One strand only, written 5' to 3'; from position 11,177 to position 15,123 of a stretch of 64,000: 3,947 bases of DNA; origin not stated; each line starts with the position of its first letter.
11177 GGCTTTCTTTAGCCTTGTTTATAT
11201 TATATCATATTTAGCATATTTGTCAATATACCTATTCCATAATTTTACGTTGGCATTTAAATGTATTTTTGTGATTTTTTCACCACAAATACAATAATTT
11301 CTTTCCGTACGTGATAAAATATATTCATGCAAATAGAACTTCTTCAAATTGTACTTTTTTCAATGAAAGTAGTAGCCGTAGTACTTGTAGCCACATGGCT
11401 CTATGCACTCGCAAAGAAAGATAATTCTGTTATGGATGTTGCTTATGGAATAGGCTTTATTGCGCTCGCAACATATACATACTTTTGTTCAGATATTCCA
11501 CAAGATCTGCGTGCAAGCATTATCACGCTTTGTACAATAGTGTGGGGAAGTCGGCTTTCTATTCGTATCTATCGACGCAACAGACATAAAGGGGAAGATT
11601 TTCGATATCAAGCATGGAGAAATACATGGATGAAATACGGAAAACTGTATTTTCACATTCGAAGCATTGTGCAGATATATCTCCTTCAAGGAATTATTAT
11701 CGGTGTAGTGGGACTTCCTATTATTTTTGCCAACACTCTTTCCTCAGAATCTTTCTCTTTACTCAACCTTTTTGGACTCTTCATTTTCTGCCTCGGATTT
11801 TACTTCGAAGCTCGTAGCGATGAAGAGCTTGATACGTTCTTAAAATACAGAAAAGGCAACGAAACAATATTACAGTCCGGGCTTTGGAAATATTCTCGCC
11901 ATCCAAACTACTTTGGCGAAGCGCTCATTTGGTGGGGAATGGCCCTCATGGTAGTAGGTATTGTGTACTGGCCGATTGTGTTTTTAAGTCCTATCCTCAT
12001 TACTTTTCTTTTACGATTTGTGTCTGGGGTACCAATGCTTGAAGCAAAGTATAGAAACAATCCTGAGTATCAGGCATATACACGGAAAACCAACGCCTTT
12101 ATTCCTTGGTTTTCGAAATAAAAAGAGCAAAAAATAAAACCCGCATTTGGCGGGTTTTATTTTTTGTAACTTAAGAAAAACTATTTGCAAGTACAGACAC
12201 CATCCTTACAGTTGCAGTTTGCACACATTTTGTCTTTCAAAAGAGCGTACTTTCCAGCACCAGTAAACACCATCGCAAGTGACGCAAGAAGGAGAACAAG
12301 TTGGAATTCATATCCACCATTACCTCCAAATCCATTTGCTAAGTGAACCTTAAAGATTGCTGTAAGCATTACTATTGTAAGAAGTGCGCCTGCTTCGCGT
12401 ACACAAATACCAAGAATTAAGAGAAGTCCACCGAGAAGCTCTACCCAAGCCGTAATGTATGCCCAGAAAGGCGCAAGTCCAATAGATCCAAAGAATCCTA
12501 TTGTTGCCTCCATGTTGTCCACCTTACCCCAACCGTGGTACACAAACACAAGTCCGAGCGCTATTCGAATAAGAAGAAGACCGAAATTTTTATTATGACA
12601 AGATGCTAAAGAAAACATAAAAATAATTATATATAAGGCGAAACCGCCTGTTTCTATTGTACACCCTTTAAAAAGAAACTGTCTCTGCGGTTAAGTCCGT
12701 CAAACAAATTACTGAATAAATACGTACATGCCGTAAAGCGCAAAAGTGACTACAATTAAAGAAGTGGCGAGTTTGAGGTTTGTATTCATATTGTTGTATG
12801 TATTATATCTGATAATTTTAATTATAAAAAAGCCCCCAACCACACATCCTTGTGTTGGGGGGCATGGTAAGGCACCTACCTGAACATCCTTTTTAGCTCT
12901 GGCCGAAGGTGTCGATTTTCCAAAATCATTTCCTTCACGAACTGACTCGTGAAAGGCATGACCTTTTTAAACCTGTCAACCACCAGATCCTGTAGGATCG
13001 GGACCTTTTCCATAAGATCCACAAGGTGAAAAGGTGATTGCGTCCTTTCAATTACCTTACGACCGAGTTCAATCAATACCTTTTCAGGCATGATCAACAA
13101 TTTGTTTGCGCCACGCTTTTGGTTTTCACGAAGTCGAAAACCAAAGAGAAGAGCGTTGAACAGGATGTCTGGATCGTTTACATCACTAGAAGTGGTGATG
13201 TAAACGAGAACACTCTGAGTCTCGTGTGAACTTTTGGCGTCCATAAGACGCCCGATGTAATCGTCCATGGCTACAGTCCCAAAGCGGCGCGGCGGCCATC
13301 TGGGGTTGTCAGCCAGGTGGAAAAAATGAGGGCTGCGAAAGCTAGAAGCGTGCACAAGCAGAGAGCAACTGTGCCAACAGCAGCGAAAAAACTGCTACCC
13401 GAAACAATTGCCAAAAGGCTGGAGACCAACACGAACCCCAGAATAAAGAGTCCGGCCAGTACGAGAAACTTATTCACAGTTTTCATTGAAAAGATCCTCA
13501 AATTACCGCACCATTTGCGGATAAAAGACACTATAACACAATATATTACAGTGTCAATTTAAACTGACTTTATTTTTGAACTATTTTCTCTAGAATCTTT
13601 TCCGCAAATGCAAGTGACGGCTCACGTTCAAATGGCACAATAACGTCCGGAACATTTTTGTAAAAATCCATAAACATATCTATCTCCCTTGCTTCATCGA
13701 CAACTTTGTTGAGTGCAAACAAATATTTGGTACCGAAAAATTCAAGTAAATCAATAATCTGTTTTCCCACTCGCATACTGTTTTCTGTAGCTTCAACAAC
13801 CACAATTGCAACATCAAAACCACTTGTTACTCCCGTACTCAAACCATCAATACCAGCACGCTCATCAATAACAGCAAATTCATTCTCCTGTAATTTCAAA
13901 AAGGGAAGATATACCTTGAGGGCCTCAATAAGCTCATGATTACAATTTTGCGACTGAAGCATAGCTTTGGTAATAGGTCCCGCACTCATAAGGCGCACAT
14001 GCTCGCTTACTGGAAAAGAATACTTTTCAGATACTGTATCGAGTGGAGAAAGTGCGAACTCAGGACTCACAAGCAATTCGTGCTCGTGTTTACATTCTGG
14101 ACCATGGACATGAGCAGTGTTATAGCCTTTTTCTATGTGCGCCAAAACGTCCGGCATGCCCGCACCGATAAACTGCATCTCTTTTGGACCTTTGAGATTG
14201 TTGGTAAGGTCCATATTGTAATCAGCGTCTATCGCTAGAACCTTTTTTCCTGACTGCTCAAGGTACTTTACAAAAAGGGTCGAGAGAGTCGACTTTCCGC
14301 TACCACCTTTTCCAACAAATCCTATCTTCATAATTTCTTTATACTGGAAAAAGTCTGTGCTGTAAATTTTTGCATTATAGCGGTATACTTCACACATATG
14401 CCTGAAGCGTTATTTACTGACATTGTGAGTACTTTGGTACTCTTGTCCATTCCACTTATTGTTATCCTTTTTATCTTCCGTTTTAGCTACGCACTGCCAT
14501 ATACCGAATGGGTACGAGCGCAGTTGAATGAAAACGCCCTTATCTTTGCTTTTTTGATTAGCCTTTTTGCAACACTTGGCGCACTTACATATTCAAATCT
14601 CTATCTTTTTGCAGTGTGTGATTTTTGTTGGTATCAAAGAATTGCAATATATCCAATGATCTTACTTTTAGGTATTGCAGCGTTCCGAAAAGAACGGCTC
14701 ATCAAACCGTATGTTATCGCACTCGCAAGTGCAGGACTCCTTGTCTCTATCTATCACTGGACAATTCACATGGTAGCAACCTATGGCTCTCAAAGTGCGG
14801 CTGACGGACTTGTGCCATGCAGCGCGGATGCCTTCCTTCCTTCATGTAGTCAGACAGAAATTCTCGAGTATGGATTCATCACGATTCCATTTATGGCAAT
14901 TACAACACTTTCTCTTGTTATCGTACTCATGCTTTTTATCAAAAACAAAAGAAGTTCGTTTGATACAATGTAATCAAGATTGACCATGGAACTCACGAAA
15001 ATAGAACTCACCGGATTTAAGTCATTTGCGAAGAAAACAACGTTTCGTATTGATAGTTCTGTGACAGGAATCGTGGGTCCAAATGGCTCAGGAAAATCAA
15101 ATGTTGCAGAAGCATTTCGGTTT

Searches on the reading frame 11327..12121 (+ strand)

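Call 9: search_protein_families(library=pfam, proteins=[window:11327-12121:+], max_evalue=0.001)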
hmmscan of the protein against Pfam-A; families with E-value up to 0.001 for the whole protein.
window:11327-12121:+ (264 aa): 4 families
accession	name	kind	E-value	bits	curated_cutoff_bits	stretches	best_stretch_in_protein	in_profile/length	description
PF06966.17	DUF1295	-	2.6e-56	191.2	20.4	1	24-255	2-235/235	Protein of unknown function (DUF1295)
PF02544.21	Steroid_dh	-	1.8e-08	35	22.6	1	147-260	42-147/150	3-oxo-5-alpha-steroid 4-dehydrogenase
PF04191.18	PEMT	-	2.7e-06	28.2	25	1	148-242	4-102/105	Phospholipid methyltransferase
PF04140.19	ICMT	-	2.5e-05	25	24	1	177-228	31-82/95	Isoprenylcysteine carboxyl methyltransferase (ICMT) family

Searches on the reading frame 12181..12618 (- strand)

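Call 9: search_protein_families(library=pfam, proteins=[window:12181-12618:-], max_evalue=0.001)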
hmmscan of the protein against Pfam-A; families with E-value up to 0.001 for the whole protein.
window:12181-12618:- (145 aa): 3 families
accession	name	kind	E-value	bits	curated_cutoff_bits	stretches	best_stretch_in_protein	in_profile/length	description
PF07681.17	DoxX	-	7.9e-22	78.1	23.6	1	13-92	1-84/85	DoxX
PF07291.16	MauE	-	6.5e-08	33.4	27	1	13-87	4-83/128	Methylamine utilisation protein MauE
PF13564.11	DoxX_2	-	7e-05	23.4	26.3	1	19-114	4-101/103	DoxX-like family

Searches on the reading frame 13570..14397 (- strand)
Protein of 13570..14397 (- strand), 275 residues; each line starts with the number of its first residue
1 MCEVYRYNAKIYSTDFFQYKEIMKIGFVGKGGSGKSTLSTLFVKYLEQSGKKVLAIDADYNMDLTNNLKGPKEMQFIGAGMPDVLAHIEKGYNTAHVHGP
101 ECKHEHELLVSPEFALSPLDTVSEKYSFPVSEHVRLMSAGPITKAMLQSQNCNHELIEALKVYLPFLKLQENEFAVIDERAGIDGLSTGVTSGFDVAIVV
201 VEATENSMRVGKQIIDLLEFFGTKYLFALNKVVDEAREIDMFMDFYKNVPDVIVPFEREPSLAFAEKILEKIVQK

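Call 9: search_protein_families(library=pfam, proteins=[window:13570-14397:-], max_evalue=0.001)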
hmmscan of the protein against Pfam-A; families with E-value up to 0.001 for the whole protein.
window:13570-14397:- (275 aa): 5 families
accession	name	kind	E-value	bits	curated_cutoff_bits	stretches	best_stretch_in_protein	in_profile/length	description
PF01656.29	CbiA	-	3e-10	40.6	25.4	1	29-95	6-54/125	CobQ/CobB/MinD/ParA nucleotide binding domain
PF13614.12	AAA_31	-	2.5e-07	31.3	27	1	30-72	10-52/177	AAA domain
PF00142.24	Fer4_NifH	-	6.6e-06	26.2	25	1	23-69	1-47/271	4Fe-4S iron sulfur cluster binding proteins, NifH/frxC family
PF00009.33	GTP_EFTU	-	1.3e-05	25.3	26.5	0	191-236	90-134/188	Elongation factor Tu GTP binding domain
PF10609.15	ParA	-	0.0009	19.2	27.1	0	28-59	10-41/246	NUBPL iron-transfer P-loop NTPase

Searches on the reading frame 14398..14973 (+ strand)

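Call 9: search_protein_families(library=pfam, proteins=[window:14398-14973:+], max_evalue=0.001)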
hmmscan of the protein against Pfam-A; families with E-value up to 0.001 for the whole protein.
window:14398-14973:+ (191 aa): 1 family
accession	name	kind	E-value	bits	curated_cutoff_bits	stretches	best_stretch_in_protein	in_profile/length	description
PF02600.21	DsbB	-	4.2e-08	34.1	22.1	1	46-128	3-87/148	Disulfide bond formation protein DsbB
